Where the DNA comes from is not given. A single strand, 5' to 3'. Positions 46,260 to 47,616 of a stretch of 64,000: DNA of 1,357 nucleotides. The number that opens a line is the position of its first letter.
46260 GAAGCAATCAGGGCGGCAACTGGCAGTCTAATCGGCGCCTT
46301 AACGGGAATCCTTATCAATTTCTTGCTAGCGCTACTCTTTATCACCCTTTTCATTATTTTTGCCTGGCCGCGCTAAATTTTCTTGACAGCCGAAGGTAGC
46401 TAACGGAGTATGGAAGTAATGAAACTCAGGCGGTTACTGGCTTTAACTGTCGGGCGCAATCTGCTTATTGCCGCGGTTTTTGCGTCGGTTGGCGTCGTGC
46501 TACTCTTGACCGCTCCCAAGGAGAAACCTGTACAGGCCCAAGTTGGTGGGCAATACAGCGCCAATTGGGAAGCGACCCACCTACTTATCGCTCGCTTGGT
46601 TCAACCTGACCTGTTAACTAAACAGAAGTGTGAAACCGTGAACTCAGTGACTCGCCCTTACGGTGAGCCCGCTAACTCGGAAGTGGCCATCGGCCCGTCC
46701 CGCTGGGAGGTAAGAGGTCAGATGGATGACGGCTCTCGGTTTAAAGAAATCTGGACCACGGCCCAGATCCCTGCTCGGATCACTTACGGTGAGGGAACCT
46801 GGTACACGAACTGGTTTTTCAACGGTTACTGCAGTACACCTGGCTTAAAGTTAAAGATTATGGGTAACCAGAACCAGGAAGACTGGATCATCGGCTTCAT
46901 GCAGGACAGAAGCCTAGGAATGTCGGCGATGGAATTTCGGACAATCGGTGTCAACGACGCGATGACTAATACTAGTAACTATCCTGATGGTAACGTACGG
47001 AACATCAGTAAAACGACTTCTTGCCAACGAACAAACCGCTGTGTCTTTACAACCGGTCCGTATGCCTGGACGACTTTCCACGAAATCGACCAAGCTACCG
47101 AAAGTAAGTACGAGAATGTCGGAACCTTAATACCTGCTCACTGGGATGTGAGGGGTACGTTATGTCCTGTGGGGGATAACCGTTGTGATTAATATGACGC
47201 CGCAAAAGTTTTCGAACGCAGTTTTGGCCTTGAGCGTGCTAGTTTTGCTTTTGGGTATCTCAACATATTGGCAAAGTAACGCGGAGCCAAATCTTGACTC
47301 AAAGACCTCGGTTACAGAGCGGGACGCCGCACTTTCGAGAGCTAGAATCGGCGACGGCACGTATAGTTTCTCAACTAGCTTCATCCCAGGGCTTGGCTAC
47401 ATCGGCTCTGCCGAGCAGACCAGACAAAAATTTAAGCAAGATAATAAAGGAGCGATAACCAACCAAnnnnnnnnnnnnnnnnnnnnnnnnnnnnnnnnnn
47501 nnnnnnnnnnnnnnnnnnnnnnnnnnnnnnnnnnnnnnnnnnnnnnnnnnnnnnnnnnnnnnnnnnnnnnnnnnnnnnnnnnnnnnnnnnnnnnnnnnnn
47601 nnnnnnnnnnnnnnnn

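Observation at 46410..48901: Tandem triplication of a secreted six-cysteine protein family next to a type-IV prepilin-like gene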

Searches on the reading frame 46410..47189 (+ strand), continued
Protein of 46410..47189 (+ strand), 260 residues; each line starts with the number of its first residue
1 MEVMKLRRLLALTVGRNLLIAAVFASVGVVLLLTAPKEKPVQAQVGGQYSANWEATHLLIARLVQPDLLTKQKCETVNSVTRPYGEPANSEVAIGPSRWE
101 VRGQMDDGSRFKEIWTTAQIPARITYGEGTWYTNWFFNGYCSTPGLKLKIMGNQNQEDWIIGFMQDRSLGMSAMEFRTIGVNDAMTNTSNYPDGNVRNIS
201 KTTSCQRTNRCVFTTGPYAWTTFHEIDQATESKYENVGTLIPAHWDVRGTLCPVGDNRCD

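Call 85: search_protein_families(library=pfam, proteins=[window:46419-47189:+, P0009, P0011, P0013, P0019, P0073, P0030], max_evalue=10)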
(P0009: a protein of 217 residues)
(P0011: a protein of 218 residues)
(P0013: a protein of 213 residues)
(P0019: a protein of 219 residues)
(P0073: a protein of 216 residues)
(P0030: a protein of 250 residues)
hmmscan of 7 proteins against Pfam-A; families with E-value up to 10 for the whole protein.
window:46419-47189:+ (257 aa): 0 families

P0009 (217 aa): 1 family
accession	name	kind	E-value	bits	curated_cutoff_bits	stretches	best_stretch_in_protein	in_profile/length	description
PF04338.18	DUF481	-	0.022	15.2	21.1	1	23-102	88-167/210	Protein of unknown function, DUF481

P0011 (218 aa): 0 families

P0013 (213 aa): 1 family
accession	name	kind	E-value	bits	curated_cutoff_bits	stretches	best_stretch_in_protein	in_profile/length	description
PF09620.15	Cas_csx3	-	0.052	13.8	21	1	106-135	30-59/78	CRISPR-associated protein (Cas_csx3)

P0019 (219 aa): 0 families

P0073 (216 aa): 0 families

P0030 (250 aa): 1 family
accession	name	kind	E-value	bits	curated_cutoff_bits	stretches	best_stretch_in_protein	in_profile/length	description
PF15631.11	Imm-NTF2-2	-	0.017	15.7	26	1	66-111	18-56/68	NTF2 fold immunity protein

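Call 94: list_cluster_members(proteins=[P0030, P0033, P0039, P0046, P0050, P0052, P0059, P0063, P0076, P0079])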
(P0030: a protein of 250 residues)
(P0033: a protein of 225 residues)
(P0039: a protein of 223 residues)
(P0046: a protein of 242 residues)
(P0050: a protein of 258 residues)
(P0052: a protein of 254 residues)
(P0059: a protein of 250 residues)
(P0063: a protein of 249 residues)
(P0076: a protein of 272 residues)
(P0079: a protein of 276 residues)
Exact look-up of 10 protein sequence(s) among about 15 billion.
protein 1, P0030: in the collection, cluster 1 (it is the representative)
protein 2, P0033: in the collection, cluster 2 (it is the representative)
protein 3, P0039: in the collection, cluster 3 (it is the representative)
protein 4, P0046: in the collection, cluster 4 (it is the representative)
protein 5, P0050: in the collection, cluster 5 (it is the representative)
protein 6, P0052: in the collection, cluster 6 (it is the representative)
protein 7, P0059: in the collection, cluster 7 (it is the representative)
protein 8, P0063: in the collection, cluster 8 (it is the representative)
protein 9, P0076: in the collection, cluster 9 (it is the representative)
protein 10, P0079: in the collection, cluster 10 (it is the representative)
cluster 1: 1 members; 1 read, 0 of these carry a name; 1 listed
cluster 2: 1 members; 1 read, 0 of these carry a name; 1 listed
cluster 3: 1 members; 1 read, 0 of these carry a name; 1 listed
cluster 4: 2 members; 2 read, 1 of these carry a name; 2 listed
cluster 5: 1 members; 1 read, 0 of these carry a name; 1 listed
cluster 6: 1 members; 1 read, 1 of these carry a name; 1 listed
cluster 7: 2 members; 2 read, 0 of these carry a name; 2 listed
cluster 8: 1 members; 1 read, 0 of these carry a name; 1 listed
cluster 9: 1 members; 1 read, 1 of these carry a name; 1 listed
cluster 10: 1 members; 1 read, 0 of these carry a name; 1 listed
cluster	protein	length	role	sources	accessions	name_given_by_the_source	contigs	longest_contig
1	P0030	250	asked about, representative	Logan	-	-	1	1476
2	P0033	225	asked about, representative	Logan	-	-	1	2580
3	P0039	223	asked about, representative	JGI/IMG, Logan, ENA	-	-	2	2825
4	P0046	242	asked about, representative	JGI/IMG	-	hypothetical protein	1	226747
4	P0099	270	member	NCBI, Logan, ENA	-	-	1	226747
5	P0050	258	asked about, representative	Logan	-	-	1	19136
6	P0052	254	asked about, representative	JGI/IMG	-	hypothetical protein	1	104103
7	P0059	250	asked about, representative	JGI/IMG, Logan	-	-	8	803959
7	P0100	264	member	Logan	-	-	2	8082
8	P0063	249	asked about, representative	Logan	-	-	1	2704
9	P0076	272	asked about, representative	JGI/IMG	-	hypothetical protein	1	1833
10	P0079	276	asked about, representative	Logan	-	-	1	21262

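Call 95: find_encoding_contigs(protein=P0059, flank=6000, max_places=1)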
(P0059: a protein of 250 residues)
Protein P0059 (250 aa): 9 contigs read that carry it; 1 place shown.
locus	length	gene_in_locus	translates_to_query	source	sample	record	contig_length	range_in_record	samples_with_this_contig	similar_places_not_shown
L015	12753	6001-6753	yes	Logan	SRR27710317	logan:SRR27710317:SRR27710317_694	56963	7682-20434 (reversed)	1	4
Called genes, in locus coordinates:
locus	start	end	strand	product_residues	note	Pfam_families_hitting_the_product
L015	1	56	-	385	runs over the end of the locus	PF01420:Methylase_S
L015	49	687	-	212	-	PF13643:DUF4145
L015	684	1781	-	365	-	PF13784:Fic_N, PF02661:Fic, PF21248:SoFic-like_C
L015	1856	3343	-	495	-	PF12161:HsdM_N, PF02384:N6_Mtase, PF05175:MTS (weak)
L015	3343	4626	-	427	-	PF08843:AbiEii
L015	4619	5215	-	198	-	-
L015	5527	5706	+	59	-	-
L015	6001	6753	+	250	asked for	-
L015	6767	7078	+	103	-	-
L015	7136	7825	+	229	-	-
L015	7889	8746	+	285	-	PF01522:Polysacc_deac_1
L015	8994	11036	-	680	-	-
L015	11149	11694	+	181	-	PF00160:Pro_isomerase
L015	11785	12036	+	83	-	-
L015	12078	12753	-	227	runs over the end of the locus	PF01381:HTH_3, PF12844:HTH_19 (weak), PF13443:HTH_26 (weak), PF13560:HTH_31, PF00011:HSP20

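Call 96: find_encoding_contigs(protein=P0046, flank=6000, max_places=1)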
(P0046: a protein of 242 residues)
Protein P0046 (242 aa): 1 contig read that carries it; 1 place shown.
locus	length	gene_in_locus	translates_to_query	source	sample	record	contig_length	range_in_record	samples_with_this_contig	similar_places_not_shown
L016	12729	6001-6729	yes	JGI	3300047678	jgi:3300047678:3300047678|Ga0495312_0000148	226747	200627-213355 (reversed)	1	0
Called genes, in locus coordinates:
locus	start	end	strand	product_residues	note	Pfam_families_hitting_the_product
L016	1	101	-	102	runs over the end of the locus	-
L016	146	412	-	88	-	PF01022:HTH_5 (weak), PF12840:HTH_20 (weak)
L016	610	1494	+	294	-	PF02511:Thy1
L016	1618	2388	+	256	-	PF13489:Methyltransf_23, PF13649:Methyltransf_25, PF13847:Methyltransf_31 (weak), PF08241:Methyltransf_11, PF08242:Methyltransf_12 (weak)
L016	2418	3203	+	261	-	-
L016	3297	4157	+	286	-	PF17773:UPF0176_N, PF04940:BLUF (weak), PF00581:Rhodanese, PF12368:Rhodanese_C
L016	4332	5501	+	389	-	PF00270:DEAD, PF04851:ResIII (weak), PF00271:Helicase_C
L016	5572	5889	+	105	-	-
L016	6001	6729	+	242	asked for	-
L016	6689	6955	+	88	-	-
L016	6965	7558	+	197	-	-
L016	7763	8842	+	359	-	-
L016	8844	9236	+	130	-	PF01641:SelR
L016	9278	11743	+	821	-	PF02861:Clp_N, PF02861:Clp_N, PF00004:AAA, PF17871:AAA_lid_9, PF07724:AAA_2, PF00004:AAA, PF07728:AAA_5, PF10431:ClpB_D2-small, +10 more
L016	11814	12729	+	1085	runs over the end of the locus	PF00873:ACR_tran, PF03176:MMPL (weak)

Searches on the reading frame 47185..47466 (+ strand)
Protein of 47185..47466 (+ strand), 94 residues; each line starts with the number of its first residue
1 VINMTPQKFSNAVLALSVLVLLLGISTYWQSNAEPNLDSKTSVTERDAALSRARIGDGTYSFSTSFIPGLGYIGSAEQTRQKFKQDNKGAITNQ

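Call 4: search_protein_families(library=pfam, proteins=[window:47185-47466:+], max_evalue=0.1)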
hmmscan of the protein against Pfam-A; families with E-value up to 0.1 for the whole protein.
window:47185-47466:+ (94 aa): 0 families

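Call 7: search_protein_families(library=ncbifam, proteins=[window:47185-47466:+], max_evalue=1)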
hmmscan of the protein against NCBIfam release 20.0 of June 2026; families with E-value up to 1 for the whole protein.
window:47185-47466:+ (94 aa): 0 families

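Call 29: search_protein_families(library=phrogs, proteins=[window:47185-47466:+], max_evalue=1)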
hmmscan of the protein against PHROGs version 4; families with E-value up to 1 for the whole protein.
window:47185-47466:+ (94 aa): 0 families

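Call 30: search_protein_families(library=padloc, proteins=[window:47185-47466:+], max_evalue=1)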
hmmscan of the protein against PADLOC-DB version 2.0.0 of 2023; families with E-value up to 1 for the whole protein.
window:47185-47466:+ (94 aa): 0 families

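Call 78: find_homologous_proteins(query=A7, max_evalue=0.01)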
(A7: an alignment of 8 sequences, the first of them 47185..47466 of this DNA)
Query A7 (8 sequences) (94 aa, profile of the alignment): 12 proteins with E <= 0.01 among 1311 candidates.
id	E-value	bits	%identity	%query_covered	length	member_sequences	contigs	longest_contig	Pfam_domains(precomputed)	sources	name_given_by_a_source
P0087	7.0e-30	121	41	46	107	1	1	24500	-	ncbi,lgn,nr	ncbi:MAG TPA: hypothetical protein VMQ44_01940 [Candidatus Saccharimonadales bacterium]|nr:hypotheti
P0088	3.3e-29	119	36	40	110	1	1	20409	-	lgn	-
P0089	4.1e-25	106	30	76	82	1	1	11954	-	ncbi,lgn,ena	-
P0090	1.4e-24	104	35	74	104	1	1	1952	-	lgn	-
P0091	5.0e-24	102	34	78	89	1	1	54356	-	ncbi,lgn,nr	ncbi:hypothetical protein HY844_01980 [Candidatus Berkelbacteria bacterium]|nr:hypothetical protein 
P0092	6.5e-24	102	100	97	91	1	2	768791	-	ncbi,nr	ncbi:MAG: hypothetical protein HZB70_01860 [Candidatus Berkelbacteria bacterium]|nr:MAG: hypothetica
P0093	2.2e-20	90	30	78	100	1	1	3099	-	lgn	-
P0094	4.7e-17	80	31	74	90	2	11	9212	-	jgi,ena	-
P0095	2.4e-16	77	44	55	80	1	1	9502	-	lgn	-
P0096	8.2e-16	76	30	65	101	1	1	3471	-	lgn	-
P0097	8.1e-14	69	37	79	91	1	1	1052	-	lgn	-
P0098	2.4e-11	61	40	68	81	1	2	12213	-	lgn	-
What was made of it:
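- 47194..47469 (+): Small conserved partner gene. 91 aa from ATG 47194, or 94 aa from GTG 47185. It has an N-terminal membrane anchor and an extracytoplasmic C-terminal segment: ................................. 12 homologs of 80-110 aa, none fused to another domain (call 78).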
